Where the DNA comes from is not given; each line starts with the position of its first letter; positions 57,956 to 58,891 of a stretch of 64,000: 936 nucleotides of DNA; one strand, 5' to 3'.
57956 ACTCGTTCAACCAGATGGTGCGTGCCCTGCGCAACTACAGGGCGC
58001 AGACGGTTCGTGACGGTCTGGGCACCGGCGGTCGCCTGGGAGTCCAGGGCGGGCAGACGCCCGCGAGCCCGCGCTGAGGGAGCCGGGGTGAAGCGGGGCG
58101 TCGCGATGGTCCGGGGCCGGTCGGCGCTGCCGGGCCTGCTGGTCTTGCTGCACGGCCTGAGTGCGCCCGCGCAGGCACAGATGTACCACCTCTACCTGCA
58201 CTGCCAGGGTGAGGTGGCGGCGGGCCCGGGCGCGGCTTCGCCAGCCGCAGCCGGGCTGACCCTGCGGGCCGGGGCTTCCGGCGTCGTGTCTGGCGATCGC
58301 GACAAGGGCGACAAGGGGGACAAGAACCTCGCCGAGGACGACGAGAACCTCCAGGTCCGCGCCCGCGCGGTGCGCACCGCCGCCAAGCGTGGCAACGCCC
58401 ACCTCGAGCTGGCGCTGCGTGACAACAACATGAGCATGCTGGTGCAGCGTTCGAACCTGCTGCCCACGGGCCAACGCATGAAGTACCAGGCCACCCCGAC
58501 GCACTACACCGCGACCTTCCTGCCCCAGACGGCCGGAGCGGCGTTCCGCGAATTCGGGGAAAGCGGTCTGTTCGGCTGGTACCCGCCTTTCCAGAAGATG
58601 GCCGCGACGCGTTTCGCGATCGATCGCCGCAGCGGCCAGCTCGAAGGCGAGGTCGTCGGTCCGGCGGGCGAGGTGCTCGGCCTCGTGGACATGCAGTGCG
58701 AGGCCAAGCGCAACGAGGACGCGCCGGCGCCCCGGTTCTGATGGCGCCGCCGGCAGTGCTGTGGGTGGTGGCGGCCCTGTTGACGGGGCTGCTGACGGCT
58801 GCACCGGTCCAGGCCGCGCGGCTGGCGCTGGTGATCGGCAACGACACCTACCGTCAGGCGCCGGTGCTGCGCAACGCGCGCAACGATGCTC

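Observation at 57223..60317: Four-gene, fully exported operon coupling a CsgG-type pore lipoprotein to a periplasmic caspase-like protease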

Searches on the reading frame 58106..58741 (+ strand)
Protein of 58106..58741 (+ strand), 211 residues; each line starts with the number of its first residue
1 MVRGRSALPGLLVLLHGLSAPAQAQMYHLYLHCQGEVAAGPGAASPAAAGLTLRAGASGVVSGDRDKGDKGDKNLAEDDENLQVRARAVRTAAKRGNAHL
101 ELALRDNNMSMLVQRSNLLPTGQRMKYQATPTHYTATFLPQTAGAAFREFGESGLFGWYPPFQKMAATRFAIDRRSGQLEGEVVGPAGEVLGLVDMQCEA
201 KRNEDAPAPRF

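Call 8: search_protein_families(library=pfam, proteins=[window:58106-58741:+], max_evalue=1)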
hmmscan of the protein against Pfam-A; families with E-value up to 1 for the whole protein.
window:58106-58741:+ (211 aa): 0 families

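Call 9: search_protein_families(library=ncbifam, proteins=[window:58106-58741:+], max_evalue=1)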
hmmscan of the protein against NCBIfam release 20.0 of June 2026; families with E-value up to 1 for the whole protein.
window:58106-58741:+ (211 aa): 0 families

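Call 10: search_protein_families(library=padloc, proteins=[window:58106-58741:+], max_evalue=1)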
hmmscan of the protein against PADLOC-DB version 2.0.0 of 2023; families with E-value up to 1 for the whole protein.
window:58106-58741:+ (211 aa): 0 families

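Call 11: find_homologous_proteins(query=window:58106-58741:+)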
Query window:58106-58741:+ (211 aa): 77 proteins with E <= 0.001 among 3386 candidates.
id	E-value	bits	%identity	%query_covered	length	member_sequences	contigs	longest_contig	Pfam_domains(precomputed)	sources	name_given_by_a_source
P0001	4.0e-135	466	100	100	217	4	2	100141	-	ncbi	ncbi:MAG: hypothetical protein ACK57B_09575 [Betaproteobacteria bacterium]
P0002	9.2e-96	337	75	98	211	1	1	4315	-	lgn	-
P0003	5.6e-94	331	75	99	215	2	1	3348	-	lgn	-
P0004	7.4e-94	331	76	99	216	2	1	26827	-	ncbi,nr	ncbi:MAG: hypothetical protein Q8K45_12485 [Rubrivivax sp.]|nr:hypothetical protein [Rubrivivax sp.]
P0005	9.1e-94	331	76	91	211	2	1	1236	-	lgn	-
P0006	6.9e-93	328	77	91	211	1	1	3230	-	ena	-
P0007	9.9e-93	327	77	91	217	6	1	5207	-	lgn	-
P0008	1.6e-92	327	73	99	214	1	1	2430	-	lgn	-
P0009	4.8e-92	325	75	91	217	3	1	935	-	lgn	-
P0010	5.3e-91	322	73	98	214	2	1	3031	-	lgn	-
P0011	3.7e-90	319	75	91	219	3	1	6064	-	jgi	-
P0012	3.8e-90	319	73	98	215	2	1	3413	-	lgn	-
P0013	5.3e-90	319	76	91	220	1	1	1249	-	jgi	jgi:hypothetical protein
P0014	5.8e-90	318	75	92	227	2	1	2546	-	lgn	-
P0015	2.1e-89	317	75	91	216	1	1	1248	-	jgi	jgi:hypothetical protein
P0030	2.0e-77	277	65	91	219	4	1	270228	-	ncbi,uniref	ncbi:hypothetical protein [Inhella sp.]|uniref:hypothetical protein n=1 Tax=Inhella sp. TaxID=192180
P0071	2.6e-56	209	56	89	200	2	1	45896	-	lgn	-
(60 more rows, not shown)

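Call 13: find_encoding_contigs(protein=P0001, flank=6000, max_places=3)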
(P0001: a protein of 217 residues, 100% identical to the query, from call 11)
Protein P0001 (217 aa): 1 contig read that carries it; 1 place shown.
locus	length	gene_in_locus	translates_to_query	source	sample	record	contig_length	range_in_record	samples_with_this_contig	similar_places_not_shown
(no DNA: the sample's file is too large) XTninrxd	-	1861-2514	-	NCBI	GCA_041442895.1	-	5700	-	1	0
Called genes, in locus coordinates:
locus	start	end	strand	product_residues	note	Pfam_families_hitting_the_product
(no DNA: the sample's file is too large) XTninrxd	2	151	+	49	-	?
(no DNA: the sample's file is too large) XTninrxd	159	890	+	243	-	PF00005:ABC_tran, PF13304:AAA_21 (faint)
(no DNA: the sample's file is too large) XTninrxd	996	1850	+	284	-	PF03783:CsgG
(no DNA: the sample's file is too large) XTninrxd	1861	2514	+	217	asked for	-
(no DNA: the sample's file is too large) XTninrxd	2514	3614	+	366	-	PF00656:Peptidase_C14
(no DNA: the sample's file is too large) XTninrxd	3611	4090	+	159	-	-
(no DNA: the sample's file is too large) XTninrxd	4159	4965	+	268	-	PF01790:LGT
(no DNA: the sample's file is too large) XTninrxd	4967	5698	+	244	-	?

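Call 14: find_encoding_contigs(protein=P0030, flank=6000, max_places=3)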
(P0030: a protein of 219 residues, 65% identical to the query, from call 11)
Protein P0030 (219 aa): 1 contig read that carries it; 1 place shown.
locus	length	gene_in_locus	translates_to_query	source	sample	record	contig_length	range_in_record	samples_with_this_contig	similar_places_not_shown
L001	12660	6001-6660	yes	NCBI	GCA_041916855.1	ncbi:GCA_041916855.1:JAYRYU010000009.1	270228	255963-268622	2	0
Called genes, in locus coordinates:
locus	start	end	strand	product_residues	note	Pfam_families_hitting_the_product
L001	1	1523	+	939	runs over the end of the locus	PF00133:tRNA-synt_1, PF09334:tRNA-synt_1g (weak), PF13603:tRNA-synt_1_2 (weak), PF09334:tRNA-synt_1g (weak), PF08264:Anticodon_1, PF10458:Val_tRNA-synt_C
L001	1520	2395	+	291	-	PF00483:NTP_transferase, PF12804:NTP_transf_3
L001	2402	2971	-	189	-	PF08551:DUF1751 (weak), PF01694:Rhomboid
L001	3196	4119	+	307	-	PF00291:PALP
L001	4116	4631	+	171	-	PF14803:Zn_ribbon_Nudix, PF00293:NUDIX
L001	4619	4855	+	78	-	PF01206:TusA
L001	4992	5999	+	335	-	PF03783:CsgG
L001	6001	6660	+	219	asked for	-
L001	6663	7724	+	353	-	PF00656:Peptidase_C14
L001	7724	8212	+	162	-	PF10722:YbjN (weak)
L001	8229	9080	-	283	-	PF01370:Epimerase, PF13460:NAD_binding_10 (weak)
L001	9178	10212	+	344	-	PF00111:Fer2, PF00970:FAD_binding_6, PF00175:NAD_binding_1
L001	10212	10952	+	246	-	PF10014:2OG-Fe_Oxy_2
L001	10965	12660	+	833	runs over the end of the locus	PF01804:Penicil_amidase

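Call 15: find_encoding_contigs(protein=P0071, flank=6000, max_places=3)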
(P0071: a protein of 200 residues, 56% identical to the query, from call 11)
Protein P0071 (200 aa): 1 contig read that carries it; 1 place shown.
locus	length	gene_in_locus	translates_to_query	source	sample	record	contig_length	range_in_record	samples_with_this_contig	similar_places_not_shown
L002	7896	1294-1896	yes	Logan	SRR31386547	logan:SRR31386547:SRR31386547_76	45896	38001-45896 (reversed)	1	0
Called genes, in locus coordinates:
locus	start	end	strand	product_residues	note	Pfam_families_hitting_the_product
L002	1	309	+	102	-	?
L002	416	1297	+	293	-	PF03783:CsgG (faint)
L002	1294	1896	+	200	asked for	-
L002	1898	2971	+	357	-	PF00656:Peptidase_C14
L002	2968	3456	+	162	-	-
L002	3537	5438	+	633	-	PF09826:Beta_propel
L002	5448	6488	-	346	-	PF00111:Fer2, PF00970:FAD_binding_6, PF00175:NAD_binding_1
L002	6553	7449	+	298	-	PF01370:Epimerase, PF13460:NAD_binding_10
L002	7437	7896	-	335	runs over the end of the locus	PF13365:Trypsin_2, PF00595:PDZ (weak), PF13180:PDZ_2, PF17820:PDZ_6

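Call 27: find_related_loci(query=A1, collection=genome_contigs, flank=6000)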
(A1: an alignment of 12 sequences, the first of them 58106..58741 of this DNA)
Query A1 (211 aa) in genome_contigs; peptide patterns used: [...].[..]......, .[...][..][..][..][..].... (x = any residue, [..] = any of these).
68 stretches matched a pattern; 47 encode a relative of the query (tblastn E <= 1e-3); 47 distinct loci.
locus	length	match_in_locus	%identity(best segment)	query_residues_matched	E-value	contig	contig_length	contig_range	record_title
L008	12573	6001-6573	75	18-211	4e-95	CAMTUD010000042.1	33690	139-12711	MAG: uncultured beta proteobacterium isolate G02_MAG_00013 genome assembly, contig: G02_MAG_00013_000000000045, whole ge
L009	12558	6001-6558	71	23-211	4e-88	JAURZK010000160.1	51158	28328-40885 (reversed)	MAG: Rubrivivax sp. isolate E6_concoct.bin.150 E6_k141_550871, whole genome shotgun sequence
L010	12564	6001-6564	76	21-211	2e-87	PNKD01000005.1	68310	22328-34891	MAG: Leptothrix sp. (in: b-proteobacteria) isolate PR.3.46 PR_1000115_68310, whole genome shotgun sequence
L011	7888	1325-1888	75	21-211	1e-84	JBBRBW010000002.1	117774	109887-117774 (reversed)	MAG: Burkholderiales bacterium isolate Co_metawrap_2365 Cmw_2365_k141_25992454_length_117774_cov_16.9995, whole genome s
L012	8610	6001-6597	65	19-211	4e-81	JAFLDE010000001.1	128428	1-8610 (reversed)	MAG: Burkholderiales bacterium isolate UWPOB_BURK1 gnl_X_ODBMOAHI_1, whole genome shotgun sequence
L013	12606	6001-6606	66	10-211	1e-76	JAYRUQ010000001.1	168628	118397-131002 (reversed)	MAG: Inhella sp. isolate NJ_NJASGE2bin.34 NODE_104_length_168628_cov_6.601492, whole genome shotgun sequence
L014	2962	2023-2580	60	21-211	2e-70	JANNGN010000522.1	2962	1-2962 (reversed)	MAG: Rubrivivax sp. isolate SOY_6_C_metabat_461_sub SOY_6_C_k141_2103389, whole genome shotgun sequence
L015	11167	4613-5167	60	22-211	3e-70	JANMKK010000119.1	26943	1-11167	MAG: Rubrivivax sp. isolate OTE_64_metabat_176 OTE_64_k141_1116089, whole genome shotgun sequence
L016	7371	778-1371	51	11-211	5e-63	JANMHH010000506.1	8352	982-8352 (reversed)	MAG: Rubrivivax sp. isolate OTE_70_metabat_288 OTE_70_k141_4413441, whole genome shotgun sequence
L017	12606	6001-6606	51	5-211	2e-62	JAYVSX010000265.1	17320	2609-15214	MAG: Rubrivivax sp. isolate GL74_DN_metabinner_10 GL74_DN_metabinner_10_264, whole genome shotgun sequence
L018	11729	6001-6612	52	4-211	5e-62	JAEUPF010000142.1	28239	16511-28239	MAG: Rubrivivax sp. isolate new MAG-218 k141_2088375, whole genome shotgun sequence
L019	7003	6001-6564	54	19-211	4e-60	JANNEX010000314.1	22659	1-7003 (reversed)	MAG: Rubrivivax sp. isolate OTE_75_metabat_360 OTE_75_k141_3336564, whole genome shotgun sequence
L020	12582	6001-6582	51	13-211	1e-59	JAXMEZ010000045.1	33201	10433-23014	MAG: Rubrivivax sp. isolate STL-PRO75 C4.118.fa-45, whole genome shotgun sequence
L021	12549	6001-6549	53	24-211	2e-56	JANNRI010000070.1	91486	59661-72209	MAG: Burkholderiales bacterium isolate SOY_31_metabat_365 SOY_31_k141_2886426, whole genome shotgun sequence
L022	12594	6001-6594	50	7-211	2e-56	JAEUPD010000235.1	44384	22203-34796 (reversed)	MAG: Rubrivivax sp. isolate new MAG-216 k141_2732634, whole genome shotgun sequence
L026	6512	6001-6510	49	12-190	4e-43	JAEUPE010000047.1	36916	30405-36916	MAG: Rubrivivax sp. isolate new MAG-217 k141_4293391, whole genome shotgun sequence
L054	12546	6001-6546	50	25-211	2e-52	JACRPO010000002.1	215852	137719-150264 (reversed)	MAG: Burkholderiales bacterium isolate NC_groundwater_1989_Pr3_S-0.65um_71_12 SR2-18-Sp65_coassembly_scaffold_120007, wh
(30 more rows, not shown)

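Call 42: predict_structure(alignment_id=A2)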
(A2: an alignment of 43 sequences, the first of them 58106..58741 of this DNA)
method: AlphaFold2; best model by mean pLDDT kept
length: 211 residues; sequences in the alignment: 43
mean_pLDDT: 73.5   pTM: 0.63
mean pLDDT of the five models: 73.5, 71.9, 71.1, 66.9, 65.0
residues with pLDDT >= 90: 69; 70-90: 41; 50-70: 78; < 50: 23
segments of 3 or more residues with pLDDT < 50: 1-4, 55-70
pLDDT, mean of each block of 10 residues (from residue 1): 51 64 75 88 53 45 44 56 67 80 92 91 93 94 60 58 80 96 87 93 80 56
secondary structure, 60 per line:
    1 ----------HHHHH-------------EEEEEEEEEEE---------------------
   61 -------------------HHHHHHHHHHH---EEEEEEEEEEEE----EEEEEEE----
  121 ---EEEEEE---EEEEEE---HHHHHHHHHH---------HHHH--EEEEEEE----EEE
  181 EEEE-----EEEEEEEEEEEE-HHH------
elements in order: H11-15 E29-39 H80-90 E94-105 E110-116 E124-129 E133-138 H142-151 H161-164 E167-173 E178-184 E190-201

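Call 46: fold_search(model_id=the predicted structure, library=pdb)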
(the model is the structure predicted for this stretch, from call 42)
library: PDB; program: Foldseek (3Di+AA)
matches with E <= 10: 1024; with E <= 0.001: 0
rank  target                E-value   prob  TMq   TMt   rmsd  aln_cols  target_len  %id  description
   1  4o4x_A                4.1e-02  0.84  0.28  0.14   5.7       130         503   11  Crystal structure of the vaccine antigen Transferrin Binding Protein B (TbpB) double mutant Tyr-167-Ala and Trp-176-Al (released 2015-01-14)
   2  5hal                  5.1e-02  0.99  0.31  0.57   3.4       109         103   10  Crystal Structure of a putative beta-lactamase from Burkholderia vietnamiensis (released 2016-01-13)
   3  3em0_A                6.0e-02  0.41  0.20  0.28  11.9       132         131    8  Crystal structure of Zebrafish Ileal Bile Acid-Bindin Protein complexed with cholic acid (crystal form B). (released 2009-01-13)
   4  4u9c_A                7.6e-02  0.60  0.25  0.19   8.4       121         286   11  STRUCTURE OF THE LBPB N-LOBE FROM NEISSERIA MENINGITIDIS (released 2014-10-22)
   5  5hst_A                8.4e-02  0.28  0.18  0.15  17.9       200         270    8  Crystal structure of the dehydratase domain of MlnB from Bacillus amyloliquefaciens (released 2017-02-01)
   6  6cd8_A                8.9e-02  0.41  0.20  0.24  15.4       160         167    8  Complex of GID4 fragment with short peptide (released 2018-03-07)
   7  5hst_B                8.9e-02  0.16  0.15  0.12  17.0       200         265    7  Crystal structure of the dehydratase domain of MlnB from Bacillus amyloliquefaciens (released 2017-02-01)
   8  4o4u_B                9.4e-02  0.75  0.33  0.17   5.9       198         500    8  Crystal structure of the vaccine antigen Transferrin Binding Protein B (TbpB) mutant Trp-176-Ala from Haemophilus para (released 2015-01-14)
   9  4o4u_A                1.1e-01  0.75  0.28  0.14   5.2       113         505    9  Crystal structure of the vaccine antigen Transferrin Binding Protein B (TbpB) mutant Trp-176-Ala from Haemophilus para (released 2015-01-14)
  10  4o4u_D                1.1e-01  0.75  0.29  0.14   4.8       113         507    8  Crystal structure of the vaccine antigen Transferrin Binding Protein B (TbpB) mutant Trp-176-Ala from Haemophilus para (released 2015-01-14)
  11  4qrl                  1.1e-01  0.38  0.21  0.33   8.1       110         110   14  Crystal structure of a lipocalin-like protein (BACUNI_01346) from Bacteroides uniformis ATCC 8492 at 1.79 A resolution (released 2014-08-27)
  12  3elz_C                1.1e-01  0.30  0.20  0.28  12.1       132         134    8  Crystal structure of Zebrafish Ileal Bile Acid-Bindin Protein complexed with cholic acid (crystal form A). (released 2009-01-13)
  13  7z6w                  1.1e-01  0.25  0.23  0.25  11.1       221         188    8  Complex of E. coli LolA and lipoprotein (released 2022-09-07)
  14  2lfu_MODEL_1_A        1.1e-01  0.84  0.33  0.41  11.3       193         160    7  The structure of a N. meningitides protein targeted for vaccine development (released 2011-10-19)
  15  9pa8_B                1.1e-01  0.63  0.25  0.12   7.4       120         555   12  NmTbpB and Tf protein complex (released 2026-03-04)
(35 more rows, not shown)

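Call 69: search_protein_representatives(alignment_id=A2)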
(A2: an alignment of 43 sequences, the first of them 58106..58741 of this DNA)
Query: 43 sequences, 208 profile positions. Proteins with E-value up to 0.001 (for the whole library): 36; up to 1e-10: 21; up to 1e-30: 10. The best 36 are listed.
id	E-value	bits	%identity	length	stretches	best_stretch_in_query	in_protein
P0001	1.2e-98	345.2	-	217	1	11-208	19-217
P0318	8.5e-46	172.5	-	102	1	24-130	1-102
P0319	1.1e-37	146.1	-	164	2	92-208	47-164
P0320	3.8e-37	144.3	-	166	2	94-208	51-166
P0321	1.5e-36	142.3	-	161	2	88-208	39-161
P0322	3.6e-35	137.8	-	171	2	95-208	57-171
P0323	4.6e-34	134.2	-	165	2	86-208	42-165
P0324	4.2e-33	131.1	-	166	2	87-207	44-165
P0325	1.4e-32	129.3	-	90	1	141-208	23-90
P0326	6.0e-31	124.0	-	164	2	92-208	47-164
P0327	1.9e-30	122.4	-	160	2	95-208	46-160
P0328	1.3e-25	106.6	-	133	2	93-172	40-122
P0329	3.3e-24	102.0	-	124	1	95-208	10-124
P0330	6.3e-24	101.1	-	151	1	113-208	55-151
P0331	3.5e-23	98.7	-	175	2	94-206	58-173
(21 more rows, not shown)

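Call 74: search_solved_structures(query=A2, max_evalue=10)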
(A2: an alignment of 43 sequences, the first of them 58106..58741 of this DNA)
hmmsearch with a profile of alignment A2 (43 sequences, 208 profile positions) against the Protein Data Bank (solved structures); distinct sequences matched with E-value up to 10: 2.
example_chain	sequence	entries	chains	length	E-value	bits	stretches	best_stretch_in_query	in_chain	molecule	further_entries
6x03_D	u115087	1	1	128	0.17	14.7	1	102-150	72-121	VHH-SAN9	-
6hiv_Bd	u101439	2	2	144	0.22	14.4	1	18-45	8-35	mL96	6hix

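Call 75: search_protein_families(library=pfam, alignment_id=A1, max_evalue=1)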
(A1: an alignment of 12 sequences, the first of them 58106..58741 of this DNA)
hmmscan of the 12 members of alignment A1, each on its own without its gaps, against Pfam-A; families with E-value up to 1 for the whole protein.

A. member 1, window:58106-58741:+ (211 aa): 0 families

B. families by the number of members that match (of 12 scanned): 6 families
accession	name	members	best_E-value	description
PF11030.13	Nucleocapsid-N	2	0.0067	Nucleocapsid protein N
PF06980.17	DUF1302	1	0.0078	Protein of unknown function (DUF1302)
PF04189.18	Gcd10p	1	0.03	Gcd10p family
PF01341.22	Glyco_hydro_6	1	0.079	Glycosyl hydrolases family 6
PF09666.16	Sororin_middle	1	0.15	Sororin, middle region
PF18317.6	SDH_C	1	0.19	Shikimate 5'-dehydrogenase C-terminal domain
